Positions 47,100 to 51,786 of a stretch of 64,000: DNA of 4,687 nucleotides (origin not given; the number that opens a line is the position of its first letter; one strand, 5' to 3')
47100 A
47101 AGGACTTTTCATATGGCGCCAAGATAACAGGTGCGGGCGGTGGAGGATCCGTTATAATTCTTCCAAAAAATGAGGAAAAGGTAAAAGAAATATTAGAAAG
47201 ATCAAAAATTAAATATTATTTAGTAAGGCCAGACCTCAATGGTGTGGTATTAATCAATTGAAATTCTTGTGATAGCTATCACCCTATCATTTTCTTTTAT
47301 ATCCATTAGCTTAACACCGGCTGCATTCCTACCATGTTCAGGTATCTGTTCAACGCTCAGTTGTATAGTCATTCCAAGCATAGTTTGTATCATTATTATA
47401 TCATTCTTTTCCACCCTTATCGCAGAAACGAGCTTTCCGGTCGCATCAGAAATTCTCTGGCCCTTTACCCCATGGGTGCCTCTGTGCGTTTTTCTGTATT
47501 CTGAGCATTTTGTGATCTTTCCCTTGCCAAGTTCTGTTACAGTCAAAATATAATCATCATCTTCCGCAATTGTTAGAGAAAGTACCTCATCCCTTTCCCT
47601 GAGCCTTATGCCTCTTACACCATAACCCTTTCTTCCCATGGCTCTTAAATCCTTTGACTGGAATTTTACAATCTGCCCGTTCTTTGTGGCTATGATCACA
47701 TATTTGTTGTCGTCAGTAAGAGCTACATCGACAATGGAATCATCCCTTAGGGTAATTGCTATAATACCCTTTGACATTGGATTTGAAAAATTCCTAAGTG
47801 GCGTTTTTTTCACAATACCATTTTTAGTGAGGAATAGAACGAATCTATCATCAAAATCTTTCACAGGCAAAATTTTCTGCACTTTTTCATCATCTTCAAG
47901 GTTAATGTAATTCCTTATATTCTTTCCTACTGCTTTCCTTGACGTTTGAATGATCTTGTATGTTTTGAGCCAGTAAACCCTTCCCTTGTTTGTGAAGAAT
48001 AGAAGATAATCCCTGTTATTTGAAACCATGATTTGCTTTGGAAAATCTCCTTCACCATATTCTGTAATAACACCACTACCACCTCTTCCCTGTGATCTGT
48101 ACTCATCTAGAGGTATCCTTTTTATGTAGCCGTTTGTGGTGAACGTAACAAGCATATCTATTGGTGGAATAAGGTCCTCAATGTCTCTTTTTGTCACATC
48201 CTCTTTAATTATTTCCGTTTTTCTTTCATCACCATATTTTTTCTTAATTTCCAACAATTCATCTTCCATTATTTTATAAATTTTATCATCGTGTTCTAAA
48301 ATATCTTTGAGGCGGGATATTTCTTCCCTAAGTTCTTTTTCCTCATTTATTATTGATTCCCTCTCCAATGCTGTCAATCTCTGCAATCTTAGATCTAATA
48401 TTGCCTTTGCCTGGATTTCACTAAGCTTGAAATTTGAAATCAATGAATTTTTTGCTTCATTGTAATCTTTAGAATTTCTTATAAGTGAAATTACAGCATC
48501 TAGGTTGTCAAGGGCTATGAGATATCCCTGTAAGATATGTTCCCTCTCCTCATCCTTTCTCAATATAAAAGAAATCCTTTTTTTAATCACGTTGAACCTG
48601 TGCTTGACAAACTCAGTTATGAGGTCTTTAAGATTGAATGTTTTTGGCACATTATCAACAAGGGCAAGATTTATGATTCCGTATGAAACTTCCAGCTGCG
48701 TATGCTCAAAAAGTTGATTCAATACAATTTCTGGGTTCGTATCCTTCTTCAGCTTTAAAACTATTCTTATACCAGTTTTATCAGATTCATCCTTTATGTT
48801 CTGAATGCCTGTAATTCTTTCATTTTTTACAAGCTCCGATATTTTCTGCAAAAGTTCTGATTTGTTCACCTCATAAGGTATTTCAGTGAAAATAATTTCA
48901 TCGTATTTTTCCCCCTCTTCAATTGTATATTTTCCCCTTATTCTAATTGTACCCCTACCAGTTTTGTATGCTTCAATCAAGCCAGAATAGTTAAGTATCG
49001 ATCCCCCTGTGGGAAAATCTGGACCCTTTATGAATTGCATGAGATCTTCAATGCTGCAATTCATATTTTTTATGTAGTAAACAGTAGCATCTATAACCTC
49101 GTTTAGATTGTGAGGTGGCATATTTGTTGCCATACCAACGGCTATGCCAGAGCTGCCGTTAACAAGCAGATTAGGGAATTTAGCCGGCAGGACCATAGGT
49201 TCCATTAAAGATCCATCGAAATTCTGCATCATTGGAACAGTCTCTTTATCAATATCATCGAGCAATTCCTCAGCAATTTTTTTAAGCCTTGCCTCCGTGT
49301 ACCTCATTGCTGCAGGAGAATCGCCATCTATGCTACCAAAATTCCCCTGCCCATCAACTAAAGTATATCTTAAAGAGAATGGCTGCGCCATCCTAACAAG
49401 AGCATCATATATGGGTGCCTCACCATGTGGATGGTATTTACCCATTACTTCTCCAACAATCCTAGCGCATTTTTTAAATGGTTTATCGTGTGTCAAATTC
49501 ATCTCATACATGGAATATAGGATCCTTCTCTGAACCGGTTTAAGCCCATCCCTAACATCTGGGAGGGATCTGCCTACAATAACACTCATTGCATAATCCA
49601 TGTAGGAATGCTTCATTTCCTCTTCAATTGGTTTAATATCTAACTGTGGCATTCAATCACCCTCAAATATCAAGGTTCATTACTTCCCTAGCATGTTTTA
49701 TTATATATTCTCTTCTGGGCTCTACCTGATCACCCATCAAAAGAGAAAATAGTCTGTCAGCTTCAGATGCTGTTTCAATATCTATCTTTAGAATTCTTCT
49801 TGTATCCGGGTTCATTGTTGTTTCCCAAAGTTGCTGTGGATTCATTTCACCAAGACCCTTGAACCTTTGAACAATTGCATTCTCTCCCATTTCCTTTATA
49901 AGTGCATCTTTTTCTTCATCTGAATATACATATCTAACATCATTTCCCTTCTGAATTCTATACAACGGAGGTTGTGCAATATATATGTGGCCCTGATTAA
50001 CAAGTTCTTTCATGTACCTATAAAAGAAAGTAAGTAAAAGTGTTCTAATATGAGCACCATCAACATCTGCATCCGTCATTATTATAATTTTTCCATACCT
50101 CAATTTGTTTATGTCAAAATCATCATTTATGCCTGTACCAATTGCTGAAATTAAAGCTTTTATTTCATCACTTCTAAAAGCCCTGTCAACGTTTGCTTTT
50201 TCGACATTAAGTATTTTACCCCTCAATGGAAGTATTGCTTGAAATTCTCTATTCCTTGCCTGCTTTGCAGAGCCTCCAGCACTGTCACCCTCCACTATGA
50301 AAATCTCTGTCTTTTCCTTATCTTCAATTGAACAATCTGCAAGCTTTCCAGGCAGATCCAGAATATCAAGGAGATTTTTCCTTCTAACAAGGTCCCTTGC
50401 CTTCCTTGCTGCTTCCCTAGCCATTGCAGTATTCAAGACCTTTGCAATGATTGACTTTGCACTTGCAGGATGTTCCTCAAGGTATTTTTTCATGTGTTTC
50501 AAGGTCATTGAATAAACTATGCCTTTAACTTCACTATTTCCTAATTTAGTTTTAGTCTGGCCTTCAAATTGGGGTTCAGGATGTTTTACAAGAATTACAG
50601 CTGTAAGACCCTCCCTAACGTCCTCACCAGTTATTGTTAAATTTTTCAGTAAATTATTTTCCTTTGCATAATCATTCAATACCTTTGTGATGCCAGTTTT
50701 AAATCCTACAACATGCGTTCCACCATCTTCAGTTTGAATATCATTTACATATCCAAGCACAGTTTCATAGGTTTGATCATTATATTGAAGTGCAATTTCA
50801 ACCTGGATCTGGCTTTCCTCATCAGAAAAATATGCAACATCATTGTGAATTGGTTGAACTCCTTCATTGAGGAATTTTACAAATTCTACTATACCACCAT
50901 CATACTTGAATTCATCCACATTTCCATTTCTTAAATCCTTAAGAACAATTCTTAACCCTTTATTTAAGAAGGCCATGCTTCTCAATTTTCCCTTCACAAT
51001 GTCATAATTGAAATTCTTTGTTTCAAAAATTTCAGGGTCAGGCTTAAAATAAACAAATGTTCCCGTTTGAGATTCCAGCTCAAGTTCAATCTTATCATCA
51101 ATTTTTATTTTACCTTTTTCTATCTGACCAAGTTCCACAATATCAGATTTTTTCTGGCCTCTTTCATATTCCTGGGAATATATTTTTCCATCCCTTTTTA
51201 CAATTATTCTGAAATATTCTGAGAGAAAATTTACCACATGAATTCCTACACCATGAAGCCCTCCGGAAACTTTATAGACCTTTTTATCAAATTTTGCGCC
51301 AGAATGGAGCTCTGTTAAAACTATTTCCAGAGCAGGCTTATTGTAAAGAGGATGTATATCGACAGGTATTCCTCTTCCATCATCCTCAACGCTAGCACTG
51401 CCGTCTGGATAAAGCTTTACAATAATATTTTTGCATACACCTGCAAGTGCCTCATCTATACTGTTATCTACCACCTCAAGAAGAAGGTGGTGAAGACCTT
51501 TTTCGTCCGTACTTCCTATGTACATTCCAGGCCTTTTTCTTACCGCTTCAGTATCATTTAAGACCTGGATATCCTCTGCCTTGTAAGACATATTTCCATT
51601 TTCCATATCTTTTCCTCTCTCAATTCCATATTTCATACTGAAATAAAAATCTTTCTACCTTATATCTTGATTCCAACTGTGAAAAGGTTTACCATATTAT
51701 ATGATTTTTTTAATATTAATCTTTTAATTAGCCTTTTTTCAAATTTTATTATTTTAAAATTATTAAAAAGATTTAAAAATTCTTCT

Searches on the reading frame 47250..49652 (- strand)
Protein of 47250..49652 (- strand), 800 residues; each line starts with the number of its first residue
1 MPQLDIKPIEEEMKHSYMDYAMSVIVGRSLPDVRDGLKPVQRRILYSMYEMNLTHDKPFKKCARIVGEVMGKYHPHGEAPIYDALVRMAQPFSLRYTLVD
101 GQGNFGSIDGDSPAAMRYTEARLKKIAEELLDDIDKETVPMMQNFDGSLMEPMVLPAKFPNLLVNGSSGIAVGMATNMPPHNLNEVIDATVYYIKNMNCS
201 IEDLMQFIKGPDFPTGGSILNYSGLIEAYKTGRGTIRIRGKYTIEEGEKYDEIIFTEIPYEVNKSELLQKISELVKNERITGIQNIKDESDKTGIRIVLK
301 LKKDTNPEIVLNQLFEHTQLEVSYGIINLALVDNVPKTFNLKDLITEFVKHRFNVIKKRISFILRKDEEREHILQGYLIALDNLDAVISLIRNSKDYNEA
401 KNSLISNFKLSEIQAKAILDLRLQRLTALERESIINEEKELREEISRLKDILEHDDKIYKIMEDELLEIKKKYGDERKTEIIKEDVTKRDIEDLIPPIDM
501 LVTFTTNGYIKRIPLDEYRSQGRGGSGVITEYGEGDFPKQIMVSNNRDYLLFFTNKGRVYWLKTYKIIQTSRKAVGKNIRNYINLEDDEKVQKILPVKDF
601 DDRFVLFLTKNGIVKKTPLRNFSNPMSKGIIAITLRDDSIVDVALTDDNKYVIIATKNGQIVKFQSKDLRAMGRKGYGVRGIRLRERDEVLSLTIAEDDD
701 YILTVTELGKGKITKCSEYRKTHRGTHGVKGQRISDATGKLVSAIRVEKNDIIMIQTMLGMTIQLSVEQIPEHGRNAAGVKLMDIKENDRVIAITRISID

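Call 70: search_protein_families(library=pfam, proteins=[window:47250-49652:-], max_evalue=0.00001)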
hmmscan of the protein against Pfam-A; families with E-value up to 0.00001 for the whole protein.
window:47250-49652:- (800 aa): 2 families
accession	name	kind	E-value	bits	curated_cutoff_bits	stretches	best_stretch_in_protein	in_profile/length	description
PF00521.26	DNA_topoisoIV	-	3.4e-169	563.7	31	1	28-466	1-431/432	DNA gyrase/topoisomerase IV, subunit A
PF03989.18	DNA_gyraseA_C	-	7.3e-69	227.4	27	6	700-747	1-47/48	DNA gyrase C-terminal domain, beta-propeller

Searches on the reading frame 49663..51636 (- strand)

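Call 70: search_protein_families(library=pfam, proteins=[window:49663-51636:-], max_evalue=0.00001)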
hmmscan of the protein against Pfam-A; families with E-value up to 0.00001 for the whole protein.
window:49663-51636:- (657 aa): 4 families
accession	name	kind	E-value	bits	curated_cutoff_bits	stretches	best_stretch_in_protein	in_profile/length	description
PF00204.31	DNA_gyraseB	-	2.8e-59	199.9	27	1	248-415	1-172/173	DNA gyrase B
PF00986.26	DNA_gyraseB_C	-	2e-29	102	29.8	1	586-645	3-62/63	DNA gyrase B subunit, carboxyl terminus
PF01751.28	Toprim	-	2e-22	79.6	23.1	1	444-555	1-95/96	Toprim domain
PF02518.31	HATPase_c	-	4.4e-13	50.1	26.4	1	43-142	1-87/111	Histidine kinase-, DNA gyrase B-, and HSP90-like ATPase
